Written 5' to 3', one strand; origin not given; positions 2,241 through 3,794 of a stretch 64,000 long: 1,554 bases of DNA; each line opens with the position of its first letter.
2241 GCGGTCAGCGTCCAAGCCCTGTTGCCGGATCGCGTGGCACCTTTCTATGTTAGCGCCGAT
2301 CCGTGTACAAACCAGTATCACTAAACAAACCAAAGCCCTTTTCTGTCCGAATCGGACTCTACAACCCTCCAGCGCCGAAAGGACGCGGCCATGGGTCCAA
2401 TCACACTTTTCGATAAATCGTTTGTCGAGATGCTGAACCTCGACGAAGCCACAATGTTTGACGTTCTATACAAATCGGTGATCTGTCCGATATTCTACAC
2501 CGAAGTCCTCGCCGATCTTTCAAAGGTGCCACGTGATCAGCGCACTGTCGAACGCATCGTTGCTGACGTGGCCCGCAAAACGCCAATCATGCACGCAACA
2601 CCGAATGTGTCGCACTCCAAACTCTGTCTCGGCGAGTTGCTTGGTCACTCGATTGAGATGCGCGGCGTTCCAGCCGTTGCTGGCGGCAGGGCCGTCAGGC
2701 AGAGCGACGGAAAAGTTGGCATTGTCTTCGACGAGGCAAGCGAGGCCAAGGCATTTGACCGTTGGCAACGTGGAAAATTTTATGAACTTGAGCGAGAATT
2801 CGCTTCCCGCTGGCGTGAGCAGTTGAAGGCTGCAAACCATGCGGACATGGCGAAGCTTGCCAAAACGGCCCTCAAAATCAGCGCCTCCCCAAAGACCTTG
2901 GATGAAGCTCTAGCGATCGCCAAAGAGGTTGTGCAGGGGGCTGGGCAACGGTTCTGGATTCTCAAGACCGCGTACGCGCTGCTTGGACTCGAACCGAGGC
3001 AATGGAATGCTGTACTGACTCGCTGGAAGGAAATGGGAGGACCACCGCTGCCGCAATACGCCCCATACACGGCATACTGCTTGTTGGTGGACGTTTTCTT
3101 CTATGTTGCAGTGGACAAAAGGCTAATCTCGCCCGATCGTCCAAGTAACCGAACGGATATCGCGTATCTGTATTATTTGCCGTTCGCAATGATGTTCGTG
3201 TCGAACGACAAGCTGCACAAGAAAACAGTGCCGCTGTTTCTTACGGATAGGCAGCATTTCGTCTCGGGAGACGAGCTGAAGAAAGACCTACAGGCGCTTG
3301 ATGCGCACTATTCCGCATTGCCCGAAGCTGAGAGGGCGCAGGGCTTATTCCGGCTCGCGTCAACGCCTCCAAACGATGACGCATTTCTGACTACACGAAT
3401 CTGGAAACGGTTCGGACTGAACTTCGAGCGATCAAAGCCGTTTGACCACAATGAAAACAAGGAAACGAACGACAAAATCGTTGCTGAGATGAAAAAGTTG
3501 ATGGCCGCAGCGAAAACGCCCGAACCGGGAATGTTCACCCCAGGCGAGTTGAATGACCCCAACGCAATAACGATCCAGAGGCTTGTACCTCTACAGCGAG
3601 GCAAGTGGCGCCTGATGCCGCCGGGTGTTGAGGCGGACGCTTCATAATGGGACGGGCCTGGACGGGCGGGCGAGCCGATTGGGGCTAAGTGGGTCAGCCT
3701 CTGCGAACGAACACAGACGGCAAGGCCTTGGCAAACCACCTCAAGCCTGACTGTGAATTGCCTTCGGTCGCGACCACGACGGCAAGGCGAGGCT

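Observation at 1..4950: Short pAgo locus extended by two same-strand nuclease-like orphan genes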

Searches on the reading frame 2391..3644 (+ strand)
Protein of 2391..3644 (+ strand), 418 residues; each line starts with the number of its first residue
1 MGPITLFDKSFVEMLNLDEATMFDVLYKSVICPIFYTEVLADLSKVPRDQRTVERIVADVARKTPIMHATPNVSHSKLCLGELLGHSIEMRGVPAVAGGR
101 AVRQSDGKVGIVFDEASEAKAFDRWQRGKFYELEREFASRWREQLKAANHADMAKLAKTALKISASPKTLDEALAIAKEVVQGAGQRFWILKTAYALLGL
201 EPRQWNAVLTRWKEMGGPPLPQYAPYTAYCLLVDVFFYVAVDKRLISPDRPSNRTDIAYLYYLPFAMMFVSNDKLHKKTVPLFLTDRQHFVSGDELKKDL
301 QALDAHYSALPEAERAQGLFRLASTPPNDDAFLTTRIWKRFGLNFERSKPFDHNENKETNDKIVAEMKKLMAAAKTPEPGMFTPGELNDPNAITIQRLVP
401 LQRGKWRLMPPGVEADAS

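Call 5: search_protein_families(library=pfam, proteins=[window:2391-3644:+], max_evalue=1)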
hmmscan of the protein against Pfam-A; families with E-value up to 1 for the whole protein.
window:2391-3644:+ (418 aa): 0 families

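Call 6: search_protein_families(library=padloc, proteins=[window:2391-3644:+], max_evalue=1)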
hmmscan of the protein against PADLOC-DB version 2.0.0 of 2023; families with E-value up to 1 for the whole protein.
window:2391-3644:+ (418 aa): 0 families

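Call 7: search_protein_families(library=ncbifam, proteins=[window:2391-3644:+], max_evalue=1)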
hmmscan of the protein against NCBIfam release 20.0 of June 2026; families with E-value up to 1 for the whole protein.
window:2391-3644:+ (418 aa): 0 families

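Call 8: search_protein_families(library=phrogs, proteins=[window:2391-3644:+], max_evalue=1)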
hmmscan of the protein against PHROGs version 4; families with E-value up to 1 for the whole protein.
window:2391-3644:+ (418 aa): 0 families

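Call 15: find_homologous_proteins(query=window:2391-3644:+, max_evalue=0.001)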
Query window:2391-3644:+ (418 aa): 1198 proteins with E <= 0.001 among 8000 candidates; the best 120 are listed.
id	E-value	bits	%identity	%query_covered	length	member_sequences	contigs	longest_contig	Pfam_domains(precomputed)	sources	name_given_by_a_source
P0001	1.4e-282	955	100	100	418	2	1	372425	-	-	-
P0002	7.5e-230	781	80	100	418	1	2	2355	-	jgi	jgi:hypothetical protein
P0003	1.2e-229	780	80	100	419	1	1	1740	-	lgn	-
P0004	1.3e-229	780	80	100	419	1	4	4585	-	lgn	-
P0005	1.4e-229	780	81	100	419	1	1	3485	-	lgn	-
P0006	6.2e-228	775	81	100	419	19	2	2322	-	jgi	jgi:hypothetical protein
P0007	9.4e-228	774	81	100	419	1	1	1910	-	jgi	jgi:hypothetical protein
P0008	1.3e-226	770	81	100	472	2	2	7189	-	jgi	jgi:hypothetical protein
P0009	2.5e-224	763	85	93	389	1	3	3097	-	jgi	jgi:hypothetical protein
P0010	9.1e-224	761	79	100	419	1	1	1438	-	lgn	-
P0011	5.7e-223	758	78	100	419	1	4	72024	-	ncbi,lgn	-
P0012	2.8e-221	753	79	100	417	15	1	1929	-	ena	-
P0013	2.6e-218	743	76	100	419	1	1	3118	-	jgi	jgi:hypothetical protein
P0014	6.0e-214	729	75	99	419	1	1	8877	-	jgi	jgi:hypothetical protein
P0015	2.8e-206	703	74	100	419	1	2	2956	-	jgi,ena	jgi:hypothetical protein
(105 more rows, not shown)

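Call 18: find_encoding_contigs(protein=P0001, flank=10000, max_places=6)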
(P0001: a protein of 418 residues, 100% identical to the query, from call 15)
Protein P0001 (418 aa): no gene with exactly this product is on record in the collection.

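Call 19: find_encoding_contigs(protein=P0011, flank=8000, max_places=4)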
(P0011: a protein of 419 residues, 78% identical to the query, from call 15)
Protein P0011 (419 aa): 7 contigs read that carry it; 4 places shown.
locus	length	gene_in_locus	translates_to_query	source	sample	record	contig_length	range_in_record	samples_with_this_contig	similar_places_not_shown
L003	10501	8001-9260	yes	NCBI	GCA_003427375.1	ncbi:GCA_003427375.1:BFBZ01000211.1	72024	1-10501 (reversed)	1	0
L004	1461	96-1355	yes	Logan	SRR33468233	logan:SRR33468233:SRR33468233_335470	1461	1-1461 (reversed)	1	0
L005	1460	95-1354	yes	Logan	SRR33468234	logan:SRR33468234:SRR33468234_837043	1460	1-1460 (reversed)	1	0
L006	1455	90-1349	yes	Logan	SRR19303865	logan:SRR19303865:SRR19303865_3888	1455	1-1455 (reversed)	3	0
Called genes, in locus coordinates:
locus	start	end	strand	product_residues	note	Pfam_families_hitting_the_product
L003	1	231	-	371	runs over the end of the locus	PF03734:YkuD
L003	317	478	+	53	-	-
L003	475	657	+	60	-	-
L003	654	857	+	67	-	-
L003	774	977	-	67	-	-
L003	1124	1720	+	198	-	PF03734:YkuD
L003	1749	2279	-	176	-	PF01872:RibD_C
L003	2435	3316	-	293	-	PF00165:HTH_AraC (weak), PF12833:HTH_18, PF06445:GyrI-like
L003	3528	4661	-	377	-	PF07690:MFS_1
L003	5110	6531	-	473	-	PF07690:MFS_1, PF05977:MFS_3 (weak), PF07690:MFS_1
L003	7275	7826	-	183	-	-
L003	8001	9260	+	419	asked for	-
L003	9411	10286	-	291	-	PF00126:HTH_1, PF03466:LysR_substrate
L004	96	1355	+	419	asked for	-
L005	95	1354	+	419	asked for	-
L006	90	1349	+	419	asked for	-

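Call 22: search_dna_similar(query=window:2391-3644:+, collection=plasmids, mode=protein, max_rows=25)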
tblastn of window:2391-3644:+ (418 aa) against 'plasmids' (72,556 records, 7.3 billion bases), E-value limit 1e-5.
Records with a match: 1; places in all: 1; records where one place covers at least 80% of the query: 0.
Best place of each record, by identity: <60% 1.
By first word of the organism name: Granulicella 1.
By predicted mobility (MOB-suite, as given by PLSDB): conjugative 1.
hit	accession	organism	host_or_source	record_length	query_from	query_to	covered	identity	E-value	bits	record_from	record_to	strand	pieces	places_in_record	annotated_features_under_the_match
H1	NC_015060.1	Granulicella tundricola MP5ACTX9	-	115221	174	417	58%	37.8%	4e-43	169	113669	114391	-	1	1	hypothetical protein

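Call 31: find_related_loci(query=A1, collection=metagenome_contigs, flank=10000)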
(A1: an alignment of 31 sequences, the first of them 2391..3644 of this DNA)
Query A1 (418 aa) in metagenome_contigs; peptide patterns used: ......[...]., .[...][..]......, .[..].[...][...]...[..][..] (x = any residue, [..] = any of these).
600 stretches matched a pattern (row limit reached: there are more); 179 encode a relative of the query (tblastn E <= 1e-3); the best 80 are kept; 80 distinct loci.
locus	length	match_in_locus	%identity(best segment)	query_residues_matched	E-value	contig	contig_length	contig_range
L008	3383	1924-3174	81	1-416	0e+0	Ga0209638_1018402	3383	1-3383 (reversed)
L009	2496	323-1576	74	1-417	0e+0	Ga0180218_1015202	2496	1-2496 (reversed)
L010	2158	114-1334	61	1-407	0e+0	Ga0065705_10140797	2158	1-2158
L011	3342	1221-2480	59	1-417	2e-178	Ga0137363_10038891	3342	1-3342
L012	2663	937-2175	59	1-410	5e-179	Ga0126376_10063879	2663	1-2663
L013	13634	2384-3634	60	1-415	5e-167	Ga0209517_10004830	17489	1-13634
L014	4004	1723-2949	53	1-413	6e-151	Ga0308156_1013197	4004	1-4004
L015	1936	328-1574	55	1-415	3e-157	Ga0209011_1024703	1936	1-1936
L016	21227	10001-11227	53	1-413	2e-144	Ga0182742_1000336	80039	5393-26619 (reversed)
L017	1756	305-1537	55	1-414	7e-156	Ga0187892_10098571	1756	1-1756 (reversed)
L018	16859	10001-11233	50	1-414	9e-137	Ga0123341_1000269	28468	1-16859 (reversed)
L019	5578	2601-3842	49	1-414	2e-136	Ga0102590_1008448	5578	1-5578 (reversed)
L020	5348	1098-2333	44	1-415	4e-109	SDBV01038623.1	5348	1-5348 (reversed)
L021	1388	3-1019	51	76-417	1e-117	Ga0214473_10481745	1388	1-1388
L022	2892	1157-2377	44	1-410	1e-111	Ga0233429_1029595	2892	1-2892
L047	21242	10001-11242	40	1-417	3e-95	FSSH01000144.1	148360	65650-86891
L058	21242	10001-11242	40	1-417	3e-93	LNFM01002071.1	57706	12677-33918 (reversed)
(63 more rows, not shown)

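Call 33: predict_structure(alignment_id=A1)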
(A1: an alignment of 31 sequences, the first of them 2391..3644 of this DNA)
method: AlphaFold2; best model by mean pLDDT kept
length: 418 residues; sequences in the alignment: 31
mean_pLDDT: 88.1   pTM: 0.86
mean pLDDT of the five models: 88.1, 86.9, 86.8, 86.4, 85.4
residues with pLDDT >= 90: 214; 70-90: 183; 50-70: 20; < 50: 1
segments of 3 or more residues with pLDDT < 50: none
pLDDT, mean of each block of 10 residues (from residue 1): 92 96 93 89 78 89 88 87 89 72 84 75 86 89 86 87 91 96 87 93 95 95 96 96 92 92 96 97 96 98 95 89 88 95 79 76 84 73 76 81 90 70
secondary structure, 60 per line:
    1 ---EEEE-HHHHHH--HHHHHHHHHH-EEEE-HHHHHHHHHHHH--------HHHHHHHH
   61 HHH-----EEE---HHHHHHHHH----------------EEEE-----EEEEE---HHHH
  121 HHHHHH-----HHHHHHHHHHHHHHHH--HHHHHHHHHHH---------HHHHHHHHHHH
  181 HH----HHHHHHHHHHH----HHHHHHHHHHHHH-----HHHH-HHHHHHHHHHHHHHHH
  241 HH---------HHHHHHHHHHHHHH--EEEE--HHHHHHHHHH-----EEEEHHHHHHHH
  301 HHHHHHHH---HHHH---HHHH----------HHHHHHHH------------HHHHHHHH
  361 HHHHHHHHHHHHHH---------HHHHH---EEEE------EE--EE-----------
elements in order: E4-7 H9-14 H17-26 E28-31 H33-44 H53-63 E69-71 H75-83 E100-103 E109-113 H117-126 H132-147 H150-160 H170-182 H187-197 H202-214 H220-223 H225-242 H252-265 E268-271 H274-283 E289-292 H293-308 H312-315 H319-322 H333-340 H353-374 H384-388 E392-395

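Call 38: fold_search(model_id=the predicted structure, library=pdb)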
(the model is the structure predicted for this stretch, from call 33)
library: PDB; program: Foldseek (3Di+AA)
matches with E <= 10: 304; with E <= 0.001: 0
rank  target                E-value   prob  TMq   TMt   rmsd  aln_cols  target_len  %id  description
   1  2y0e_C                9.3e-02  0.09  0.11  0.10  21.4       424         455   12  BceC and the final step of UGDs reaction (released 2011-07-27)
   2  3fhj_A                1.2e-01  0.12  0.13  0.17  18.1       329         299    9  Independent saturation of three TrpRS subsites generates a partially-assembled state similar to those observed in mole (released 2009-02-03)
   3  3fhj_E                1.3e-01  0.13  0.13  0.17  18.3       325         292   10  Independent saturation of three TrpRS subsites generates a partially-assembled state similar to those observed in mole (released 2009-02-03)
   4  3khu_E                1.6e-01  0.04  0.10  0.09  23.0       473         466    9  Crystal structure of human UDP-glucose dehydrogenase Glu161Gln, in complex with thiohemiacetal intermediate (released 2009-11-17)
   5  2y0c_D                2.2e-01  0.06  0.10  0.10  19.8       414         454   10  BceC mutation Y10S (released 2011-07-27)
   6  2y0e_D                3.0e-01  0.06  0.10  0.10  20.1       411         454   10  BceC and the final step of UGDs reaction (released 2011-07-27)
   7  2y0d_A                3.1e-01  0.06  0.13  0.12  20.3       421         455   10  BceC mutation Y10K (released 2011-07-27)
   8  3fi0_A                3.3e-01  0.08  0.14  0.18  20.6       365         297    7  Crystal Structure Analysis of B. stearothermophilus Tryptophanyl-tRNA Synthetase Complexed with Tryptophan, AMP, and I (released 2009-02-03)
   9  3fhj_C                3.6e-01  0.07  0.12  0.17  24.0       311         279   11  Independent saturation of three TrpRS subsites generates a partially-assembled state similar to those observed in mole (released 2009-02-03)
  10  2y0d_C                3.8e-01  0.05  0.11  0.11  20.5       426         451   10  BceC mutation Y10K (released 2011-07-27)
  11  2y0d_D                3.8e-01  0.05  0.11  0.10  20.2       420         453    9  BceC mutation Y10K (released 2011-07-27)
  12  3fi0_F                4.0e-01  0.06  0.12  0.16  19.6       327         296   12  Crystal Structure Analysis of B. stearothermophilus Tryptophanyl-tRNA Synthetase Complexed with Tryptophan, AMP, and I (released 2009-02-03)
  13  6grl                  4.0e-01  0.06  0.11  0.15  20.2       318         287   11  Structure of imine reductase (apo form) at 1.6 A resolution from Saccharomonospora xinjiangensis (released 2019-06-19)
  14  2y0c_C                4.0e-01  0.05  0.11  0.10  21.4       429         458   11  BceC mutation Y10S (released 2011-07-27)
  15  3fi0_I                4.2e-01  0.07  0.14  0.18  18.5       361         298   10  Crystal Structure Analysis of B. stearothermophilus Tryptophanyl-tRNA Synthetase Complexed with Tryptophan, AMP, and I (released 2009-02-03)
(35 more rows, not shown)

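Call 40: search_protein_families(library=pfam, alignment_id=A1, max_evalue=1)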
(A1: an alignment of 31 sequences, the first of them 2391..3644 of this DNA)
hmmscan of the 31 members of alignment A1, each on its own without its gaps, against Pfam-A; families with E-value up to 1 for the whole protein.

A. member 1, window:2391-3644:+ (418 aa): 0 families

B. families by the number of members that match (of 31 scanned): 9 families
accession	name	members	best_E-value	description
PF12968.13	DUF3856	1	0.0089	Domain of Unknown Function (DUF3856)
PF04288.19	MukE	1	0.036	MukE-like family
PF20604.3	DUF6798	1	0.062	Domain of unknown function (DUF6798)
PF07985.18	SRR1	1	0.1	SRR1 domain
PF01157.24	Ribosomal_L21e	1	0.12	Ribosomal protein L21e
PF21806.3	DUF6879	1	0.13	Family of unknown function (DUF6879)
PF13565.12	HTH_32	1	0.16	Homeodomain-like domain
PF18724.6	ADDT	1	0.17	Amino acid:DNA transferase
PF09029.15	Preseq_ALAS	1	0.21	5-aminolevulinate synthase presequence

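Call 42: search_solved_structures(query=A1, max_evalue=10, show_alignments=3)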
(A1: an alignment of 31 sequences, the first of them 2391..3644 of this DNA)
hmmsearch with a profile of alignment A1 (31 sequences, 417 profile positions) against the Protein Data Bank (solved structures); distinct sequences matched with E-value up to 10: 3.
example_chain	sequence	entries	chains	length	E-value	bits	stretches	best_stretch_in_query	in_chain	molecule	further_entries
1klx_A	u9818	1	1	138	1.8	10.4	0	289-343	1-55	Cysteine Rich Protein B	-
5cwh_A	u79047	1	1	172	2.5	10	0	34-85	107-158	Designed helical repeat protein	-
5h78_A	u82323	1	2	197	5.2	8.9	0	34-62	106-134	cAMP-dependent protein kinase type II-alpha regulatory subunit,DHR14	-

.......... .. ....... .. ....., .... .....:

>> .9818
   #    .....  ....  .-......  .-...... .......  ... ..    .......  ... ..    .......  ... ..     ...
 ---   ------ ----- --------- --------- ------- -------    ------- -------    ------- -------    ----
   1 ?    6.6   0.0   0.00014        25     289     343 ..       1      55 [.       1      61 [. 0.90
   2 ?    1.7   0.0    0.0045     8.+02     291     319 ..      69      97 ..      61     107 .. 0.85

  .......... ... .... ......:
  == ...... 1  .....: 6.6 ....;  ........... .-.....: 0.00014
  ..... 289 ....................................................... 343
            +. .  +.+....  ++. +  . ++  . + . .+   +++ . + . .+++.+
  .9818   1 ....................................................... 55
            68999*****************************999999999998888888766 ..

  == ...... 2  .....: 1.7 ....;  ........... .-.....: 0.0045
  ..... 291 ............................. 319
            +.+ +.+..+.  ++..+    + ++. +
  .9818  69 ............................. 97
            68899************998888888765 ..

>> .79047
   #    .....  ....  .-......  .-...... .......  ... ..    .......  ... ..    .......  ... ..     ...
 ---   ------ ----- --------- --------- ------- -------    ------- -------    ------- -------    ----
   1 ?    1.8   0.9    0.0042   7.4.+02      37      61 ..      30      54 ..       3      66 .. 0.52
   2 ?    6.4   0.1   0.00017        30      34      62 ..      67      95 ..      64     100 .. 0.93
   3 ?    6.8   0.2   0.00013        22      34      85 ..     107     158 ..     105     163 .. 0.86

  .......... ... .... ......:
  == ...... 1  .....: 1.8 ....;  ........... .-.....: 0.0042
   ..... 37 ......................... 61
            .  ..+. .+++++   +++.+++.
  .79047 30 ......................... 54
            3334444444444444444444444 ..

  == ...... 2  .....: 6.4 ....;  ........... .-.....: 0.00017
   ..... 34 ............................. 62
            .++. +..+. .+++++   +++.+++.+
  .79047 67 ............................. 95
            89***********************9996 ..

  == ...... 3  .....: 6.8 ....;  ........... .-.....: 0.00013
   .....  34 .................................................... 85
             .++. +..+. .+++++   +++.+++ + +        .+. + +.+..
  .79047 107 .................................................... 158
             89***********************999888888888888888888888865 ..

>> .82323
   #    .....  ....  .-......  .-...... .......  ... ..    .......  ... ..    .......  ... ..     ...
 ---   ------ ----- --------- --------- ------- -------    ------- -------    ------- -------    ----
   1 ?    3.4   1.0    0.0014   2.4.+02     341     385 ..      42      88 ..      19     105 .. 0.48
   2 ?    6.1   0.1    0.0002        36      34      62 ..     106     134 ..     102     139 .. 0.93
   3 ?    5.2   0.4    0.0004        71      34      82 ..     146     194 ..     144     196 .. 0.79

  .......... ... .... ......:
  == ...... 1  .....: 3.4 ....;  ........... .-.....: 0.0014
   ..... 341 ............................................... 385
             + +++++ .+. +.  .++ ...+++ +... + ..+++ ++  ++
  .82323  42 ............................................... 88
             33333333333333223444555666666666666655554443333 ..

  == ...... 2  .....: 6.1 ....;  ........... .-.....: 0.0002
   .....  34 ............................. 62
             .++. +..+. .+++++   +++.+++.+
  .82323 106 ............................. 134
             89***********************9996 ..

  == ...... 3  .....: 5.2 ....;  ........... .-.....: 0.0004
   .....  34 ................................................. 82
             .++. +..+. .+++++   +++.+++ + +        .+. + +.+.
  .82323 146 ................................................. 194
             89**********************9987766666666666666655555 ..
